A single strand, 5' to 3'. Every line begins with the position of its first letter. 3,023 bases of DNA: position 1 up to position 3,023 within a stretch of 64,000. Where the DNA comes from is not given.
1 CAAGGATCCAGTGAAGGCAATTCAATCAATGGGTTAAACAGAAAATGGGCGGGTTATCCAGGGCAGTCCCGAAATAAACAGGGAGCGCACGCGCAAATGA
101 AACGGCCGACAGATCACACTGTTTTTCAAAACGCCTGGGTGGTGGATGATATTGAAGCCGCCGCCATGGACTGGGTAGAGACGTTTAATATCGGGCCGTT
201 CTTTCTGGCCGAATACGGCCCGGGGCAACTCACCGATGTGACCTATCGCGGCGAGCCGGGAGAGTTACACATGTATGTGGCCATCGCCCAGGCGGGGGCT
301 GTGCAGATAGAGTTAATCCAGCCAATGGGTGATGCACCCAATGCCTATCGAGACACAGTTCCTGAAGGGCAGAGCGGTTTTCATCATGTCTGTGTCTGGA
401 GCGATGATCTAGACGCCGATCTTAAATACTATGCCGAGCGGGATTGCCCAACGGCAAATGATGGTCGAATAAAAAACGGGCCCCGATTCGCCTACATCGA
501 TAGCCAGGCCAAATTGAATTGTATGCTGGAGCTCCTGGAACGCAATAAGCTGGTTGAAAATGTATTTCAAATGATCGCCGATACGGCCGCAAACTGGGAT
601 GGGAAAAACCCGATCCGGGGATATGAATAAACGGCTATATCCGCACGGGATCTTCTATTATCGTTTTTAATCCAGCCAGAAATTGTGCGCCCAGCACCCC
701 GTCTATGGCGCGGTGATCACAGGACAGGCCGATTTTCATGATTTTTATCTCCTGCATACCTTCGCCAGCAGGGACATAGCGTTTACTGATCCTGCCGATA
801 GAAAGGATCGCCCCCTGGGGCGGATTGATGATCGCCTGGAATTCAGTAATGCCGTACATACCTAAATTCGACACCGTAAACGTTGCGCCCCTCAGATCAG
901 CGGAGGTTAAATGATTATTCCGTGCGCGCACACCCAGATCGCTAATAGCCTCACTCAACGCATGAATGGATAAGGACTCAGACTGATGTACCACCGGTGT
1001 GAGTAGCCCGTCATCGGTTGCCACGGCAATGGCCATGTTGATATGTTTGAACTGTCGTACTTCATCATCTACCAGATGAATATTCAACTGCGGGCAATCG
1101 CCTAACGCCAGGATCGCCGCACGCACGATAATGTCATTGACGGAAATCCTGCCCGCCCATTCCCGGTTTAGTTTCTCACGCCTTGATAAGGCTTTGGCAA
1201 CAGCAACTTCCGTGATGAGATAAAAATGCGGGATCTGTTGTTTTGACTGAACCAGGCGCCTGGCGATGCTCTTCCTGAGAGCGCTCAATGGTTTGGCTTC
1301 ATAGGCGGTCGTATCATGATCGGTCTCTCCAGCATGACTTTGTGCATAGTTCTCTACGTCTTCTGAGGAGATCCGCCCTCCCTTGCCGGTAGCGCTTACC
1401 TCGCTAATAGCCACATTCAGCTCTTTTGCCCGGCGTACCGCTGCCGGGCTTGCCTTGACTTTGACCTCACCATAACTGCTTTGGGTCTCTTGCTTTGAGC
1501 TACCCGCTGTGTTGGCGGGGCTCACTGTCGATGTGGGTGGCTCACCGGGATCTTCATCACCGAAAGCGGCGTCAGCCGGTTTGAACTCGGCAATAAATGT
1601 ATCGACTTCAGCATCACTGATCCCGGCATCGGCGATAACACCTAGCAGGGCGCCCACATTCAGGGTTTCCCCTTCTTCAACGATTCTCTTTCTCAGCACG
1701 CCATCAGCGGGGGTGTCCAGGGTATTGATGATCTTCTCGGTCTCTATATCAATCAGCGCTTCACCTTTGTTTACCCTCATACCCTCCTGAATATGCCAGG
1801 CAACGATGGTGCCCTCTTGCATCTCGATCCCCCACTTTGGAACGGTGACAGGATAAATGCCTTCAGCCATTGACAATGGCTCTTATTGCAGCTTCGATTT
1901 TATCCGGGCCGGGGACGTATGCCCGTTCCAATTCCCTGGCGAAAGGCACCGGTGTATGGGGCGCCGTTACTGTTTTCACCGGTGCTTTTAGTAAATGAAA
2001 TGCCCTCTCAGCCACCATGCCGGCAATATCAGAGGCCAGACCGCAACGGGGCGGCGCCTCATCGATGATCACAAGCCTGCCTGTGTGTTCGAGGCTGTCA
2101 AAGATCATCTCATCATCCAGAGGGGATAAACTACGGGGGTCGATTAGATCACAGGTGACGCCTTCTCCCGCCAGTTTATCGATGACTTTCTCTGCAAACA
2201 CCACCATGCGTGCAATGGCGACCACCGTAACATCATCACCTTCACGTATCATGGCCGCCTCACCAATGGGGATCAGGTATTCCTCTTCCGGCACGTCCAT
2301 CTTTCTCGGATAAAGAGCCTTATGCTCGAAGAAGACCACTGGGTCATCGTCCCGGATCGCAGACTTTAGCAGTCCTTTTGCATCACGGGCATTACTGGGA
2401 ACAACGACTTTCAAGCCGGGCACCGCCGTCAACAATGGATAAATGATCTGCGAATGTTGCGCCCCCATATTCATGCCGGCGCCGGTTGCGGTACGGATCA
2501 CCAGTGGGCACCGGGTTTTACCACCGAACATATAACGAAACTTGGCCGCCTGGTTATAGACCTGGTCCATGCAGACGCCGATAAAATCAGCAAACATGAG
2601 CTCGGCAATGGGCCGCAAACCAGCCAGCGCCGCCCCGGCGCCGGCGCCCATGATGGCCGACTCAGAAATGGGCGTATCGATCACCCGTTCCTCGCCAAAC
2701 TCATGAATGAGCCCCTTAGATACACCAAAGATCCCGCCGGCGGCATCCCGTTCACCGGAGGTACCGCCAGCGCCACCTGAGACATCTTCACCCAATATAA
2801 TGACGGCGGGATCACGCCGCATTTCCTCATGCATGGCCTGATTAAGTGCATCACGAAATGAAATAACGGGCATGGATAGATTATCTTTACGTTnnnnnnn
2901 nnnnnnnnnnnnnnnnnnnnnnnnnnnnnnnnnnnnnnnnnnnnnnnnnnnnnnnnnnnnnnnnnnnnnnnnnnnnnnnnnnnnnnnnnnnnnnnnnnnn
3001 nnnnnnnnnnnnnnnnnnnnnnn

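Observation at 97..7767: TetR-controlled hybrid catabolic operon (two SDRs, Rieske oxygenase, TPP E1alpha/E1beta, lipoyl E2) with island-like context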

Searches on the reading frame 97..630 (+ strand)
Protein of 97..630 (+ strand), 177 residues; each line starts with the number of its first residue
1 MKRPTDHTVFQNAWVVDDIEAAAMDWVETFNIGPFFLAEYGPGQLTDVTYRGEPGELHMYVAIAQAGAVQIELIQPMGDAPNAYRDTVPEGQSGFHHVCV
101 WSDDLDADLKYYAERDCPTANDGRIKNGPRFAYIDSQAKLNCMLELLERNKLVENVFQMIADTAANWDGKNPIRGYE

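Call 3: search_protein_families(library=ncbifam, proteins=[window:97-630:+], max_evalue=0.00001)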
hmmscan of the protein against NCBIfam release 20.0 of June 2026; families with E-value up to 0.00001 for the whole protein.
window:97-630:+ (177 aa): 0 families

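Call 4: search_protein_families(library=pfam, proteins=[window:97-630:+], max_evalue=0.001)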
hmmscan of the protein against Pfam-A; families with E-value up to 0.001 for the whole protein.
window:97-630:+ (177 aa): 1 family
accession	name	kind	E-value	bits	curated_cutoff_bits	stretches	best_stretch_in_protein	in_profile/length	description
PF13669.12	Glyoxalase_4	-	8.4e-16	58.7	27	1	11-131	2-107/109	Glyoxalase/Bleomycin resistance protein/Dioxygenase superfamily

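Call 25: find_encoding_contigs(protein=window:97-630:+, flank=10000, max_places=4)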
Protein window:97-630:+ (177 aa): no gene with exactly this product is on record in the collection.

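Call 35: search_solved_structures(query=window:97-630:+, max_evalue=0.01)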
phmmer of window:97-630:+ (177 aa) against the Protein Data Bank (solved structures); distinct sequences matched with E-value up to 0.01: 2.
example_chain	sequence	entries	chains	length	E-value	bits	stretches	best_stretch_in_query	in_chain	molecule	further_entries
3gm5_A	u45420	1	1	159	3.5e-11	46.7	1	11-149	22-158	Lactoylglutathione lyase and related lyases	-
3oa4_A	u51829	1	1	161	0.0069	19.7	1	59-158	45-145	glyoxalase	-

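Call 74: find_related_loci(query=window:97-630:+, collection=metagenome_contigs, flank=10000)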
Query window:97-630:+ (177 aa) in metagenome_contigs; peptide patterns used: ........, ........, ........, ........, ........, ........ (x = any residue, [..] = any of these).
163 stretches matched a pattern; 14 encode a relative of the query (tblastn E <= 1e-3); 14 distinct loci.
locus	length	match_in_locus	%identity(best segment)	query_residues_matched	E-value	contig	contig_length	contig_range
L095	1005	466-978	53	1-174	3e-61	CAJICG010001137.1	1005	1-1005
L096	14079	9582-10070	45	9-174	4e-51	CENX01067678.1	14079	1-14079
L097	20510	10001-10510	44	2-174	3e-51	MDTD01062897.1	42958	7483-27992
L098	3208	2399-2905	44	3-174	3e-49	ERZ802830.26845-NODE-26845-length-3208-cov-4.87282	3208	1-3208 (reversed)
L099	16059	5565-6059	40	4-171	4e-36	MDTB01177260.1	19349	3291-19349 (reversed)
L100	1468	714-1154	34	1-145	3e-18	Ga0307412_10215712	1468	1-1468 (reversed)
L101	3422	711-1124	31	15-148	1e-15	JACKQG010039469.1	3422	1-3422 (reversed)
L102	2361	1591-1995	32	15-148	2e-15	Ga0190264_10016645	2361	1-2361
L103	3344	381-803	34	9-148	7e-15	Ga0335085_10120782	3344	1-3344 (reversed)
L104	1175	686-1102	32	9-145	9e-14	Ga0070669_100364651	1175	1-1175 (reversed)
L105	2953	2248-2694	27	9-158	2e-13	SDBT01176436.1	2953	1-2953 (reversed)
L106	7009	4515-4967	26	9-158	3e-13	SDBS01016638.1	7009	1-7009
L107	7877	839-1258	32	9-145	4e-13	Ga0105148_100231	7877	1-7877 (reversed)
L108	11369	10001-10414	30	9-147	8e-6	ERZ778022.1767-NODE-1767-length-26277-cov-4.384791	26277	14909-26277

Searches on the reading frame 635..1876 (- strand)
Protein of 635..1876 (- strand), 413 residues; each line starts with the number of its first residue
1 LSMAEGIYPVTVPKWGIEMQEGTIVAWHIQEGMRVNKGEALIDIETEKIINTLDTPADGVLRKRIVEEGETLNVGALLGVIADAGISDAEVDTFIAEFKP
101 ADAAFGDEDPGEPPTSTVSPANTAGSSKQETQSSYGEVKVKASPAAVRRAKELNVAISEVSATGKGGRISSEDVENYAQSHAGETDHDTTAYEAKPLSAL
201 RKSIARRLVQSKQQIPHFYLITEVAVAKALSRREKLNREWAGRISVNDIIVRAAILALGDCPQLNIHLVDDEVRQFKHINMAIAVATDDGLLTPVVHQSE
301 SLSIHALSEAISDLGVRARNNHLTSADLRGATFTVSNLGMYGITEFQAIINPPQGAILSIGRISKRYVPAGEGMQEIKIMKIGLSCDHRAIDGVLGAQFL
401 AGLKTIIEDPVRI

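Call 3: search_protein_families(library=ncbifam, proteins=[window:635-1876:-], max_evalue=0.00001)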
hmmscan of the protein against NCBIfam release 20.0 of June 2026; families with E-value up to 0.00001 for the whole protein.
window:635-1876:- (413 aa): 12 families
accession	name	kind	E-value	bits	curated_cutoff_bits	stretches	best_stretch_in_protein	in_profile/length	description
TIGR01349.1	PDHac_trf_mito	equivalog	2.3e-100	336.8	445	1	10-412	2-434/437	pyruvate dehydrogenase complex dihydrolipoamide acetyltransferase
NF004309.0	PRK05704.1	equivalog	1.2e-69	235.6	449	1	10-412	5-403/408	2-oxoglutarate dehydrogenase complex dihydrolipoyllysine-residue succinyltransferase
NF008814.0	PRK11854.1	equivalog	9.4e-66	222.5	722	2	192-409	407-631/637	pyruvate dehydrogenase complex dihydrolipoyllysine-residue acetyltransferase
TIGR01347.1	sucB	equivalog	1e-64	219.3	378.65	1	10-412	3-399/404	dihydrolipoyllysine-residue succinyltransferase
TIGR01348.1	PDHac_trf_long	equivalog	3.4e-54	184.4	552.1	2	193-413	358-585/587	dihydrolipoyllysine-residue acetyltransferase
TIGR02927.1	SucB_Actino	equivalog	3.3e-50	171.5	423.45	1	9-409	128-570/579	2-oxoglutarate dehydrogenase, E2 component, dihydrolipoamide succinyltransferase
NF011416.0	PRK14843.1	equivalog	2.6e-49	168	429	1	191-412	117-344/347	dihydrolipoamide acetyltransferase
NF008815.0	PRK11857.1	equivalog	5e-36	124.7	378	1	139-410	3-302/308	dihydrolipoamide acetyltransferase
NF011457.0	PRK14875.1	equivalog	1e-31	110.3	307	1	7-177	3-125/372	acetoin dehydrogenase dihydrolipoyllysine-residue acetyltransferase subunit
NF008907.0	PRK12270.1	equivalog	2.6e-20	71.8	878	1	116-407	54-361/1241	multifunctional oxoglutarate decarboxylase/oxoglutarate dehydrogenase thiamine pyrophosphate-binding subunit/dihydrolipoyllysine-residue suc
NF008854.0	PRK11892.1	equivalog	8.2e-10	37.9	454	1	10-149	5-146/464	pyruvate dehydrogenase complex E1 component subunit beta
NF004173.0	PRK05641.1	equivalog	3.9e-06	27.5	199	1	22-77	93-148/153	putative acetyl-CoA carboxylase biotin carboxyl carrier protein subunit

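Call 4: search_protein_families(library=pfam, proteins=[window:635-1876:-], max_evalue=0.001)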
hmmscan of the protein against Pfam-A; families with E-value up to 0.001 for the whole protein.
window:635-1876:- (413 aa): 4 families
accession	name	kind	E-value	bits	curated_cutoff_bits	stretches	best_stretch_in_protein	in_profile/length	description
PF00198.28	2-oxoacid_dh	-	8.4e-73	245.1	23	1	191-412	3-229/232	2-oxoacid dehydrogenases acyltransferase (catalytic domain)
PF02817.22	E3_binding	-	2e-12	47.6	23.7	1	140-175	1-36/36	e3 binding domain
PF00364.28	Biotin_lipoyl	-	2.6e-12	46.9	22.1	1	10-81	3-73/73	Biotin-requiring enzyme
PF13533.13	Biotin_lipoyl_2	-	9.6e-05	22.6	29.8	1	21-44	8-31/32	Biotin-lipoyl like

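Call 76: find_encoding_contigs(protein=window:635-1870:-, flank=10000, max_places=3)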
Protein window:635-1870:- (411 aa): no gene with exactly this product is on record in the collection.

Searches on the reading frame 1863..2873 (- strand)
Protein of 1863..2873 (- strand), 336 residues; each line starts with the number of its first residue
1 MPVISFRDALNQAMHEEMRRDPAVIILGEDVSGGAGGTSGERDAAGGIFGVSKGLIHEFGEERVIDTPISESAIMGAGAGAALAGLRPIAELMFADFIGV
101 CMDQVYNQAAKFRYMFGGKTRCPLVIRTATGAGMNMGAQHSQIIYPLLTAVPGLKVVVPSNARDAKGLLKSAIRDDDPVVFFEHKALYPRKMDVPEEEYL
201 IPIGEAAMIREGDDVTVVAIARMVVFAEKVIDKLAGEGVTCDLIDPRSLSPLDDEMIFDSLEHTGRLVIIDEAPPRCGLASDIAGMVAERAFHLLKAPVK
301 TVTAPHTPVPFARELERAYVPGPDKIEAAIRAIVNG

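Call 3: search_protein_families(library=ncbifam, proteins=[window:1863-2873:-], max_evalue=0.00001)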
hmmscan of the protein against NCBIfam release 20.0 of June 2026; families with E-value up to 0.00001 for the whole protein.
window:1863-2873:- (336 aa): 7 families
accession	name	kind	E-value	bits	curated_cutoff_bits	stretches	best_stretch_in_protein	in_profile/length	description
NF006667.0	PRK09212.1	subfamily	1.6e-102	342.8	321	1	1-334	1-323/327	pyruvate dehydrogenase complex E1 component subunit beta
NF008854.0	PRK11892.1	equivalog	1.2e-101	340.7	454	1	4-334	142-462/464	pyruvate dehydrogenase complex E1 component subunit beta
NF003933.0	PRK05444.2-2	equivalog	2.4e-18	66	395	1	57-320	331-591/606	1-deoxy-D-xylulose-5-phosphate synthase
TIGR00204.1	dxs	equivalog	2.7e-17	62.5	465.95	1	56-306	347-585/616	1-deoxy-D-xylulose-5-phosphate synthase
NF004559.0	PRK05899.2-5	equivalog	1.4e-15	56.6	488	1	62-303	360-592/627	transketolase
NF008968.0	PRK12315.1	subfamily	4.8e-14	51.5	510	1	47-295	308-545/582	1-deoxy-D-xylulose-5-phosphate synthase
NF004556.0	PRK05899.2-2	equivalog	1.8e-09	36.4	575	1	62-292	370-598/639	transketolase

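Call 4: search_protein_families(library=pfam, proteins=[window:1863-2873:-], max_evalue=0.001)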
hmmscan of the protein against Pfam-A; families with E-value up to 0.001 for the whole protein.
window:1863-2873:- (336 aa): 2 families
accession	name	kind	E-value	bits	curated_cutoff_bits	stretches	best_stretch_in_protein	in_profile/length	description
PF02779.29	Transket_pyr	-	7.7e-47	159.6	27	1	4-189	3-173/174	Transketolase, pyrimidine binding domain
PF02780.25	Transketolase_C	-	2.3e-35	121.7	25.9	1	204-326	1-124/124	Transketolase, C-terminal domain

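Call 24: find_encoding_contigs(protein=window:1863-2873:-, flank=10000, max_places=4)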
Protein window:1863-2873:- (336 aa): no gene with exactly this product is on record in the collection.
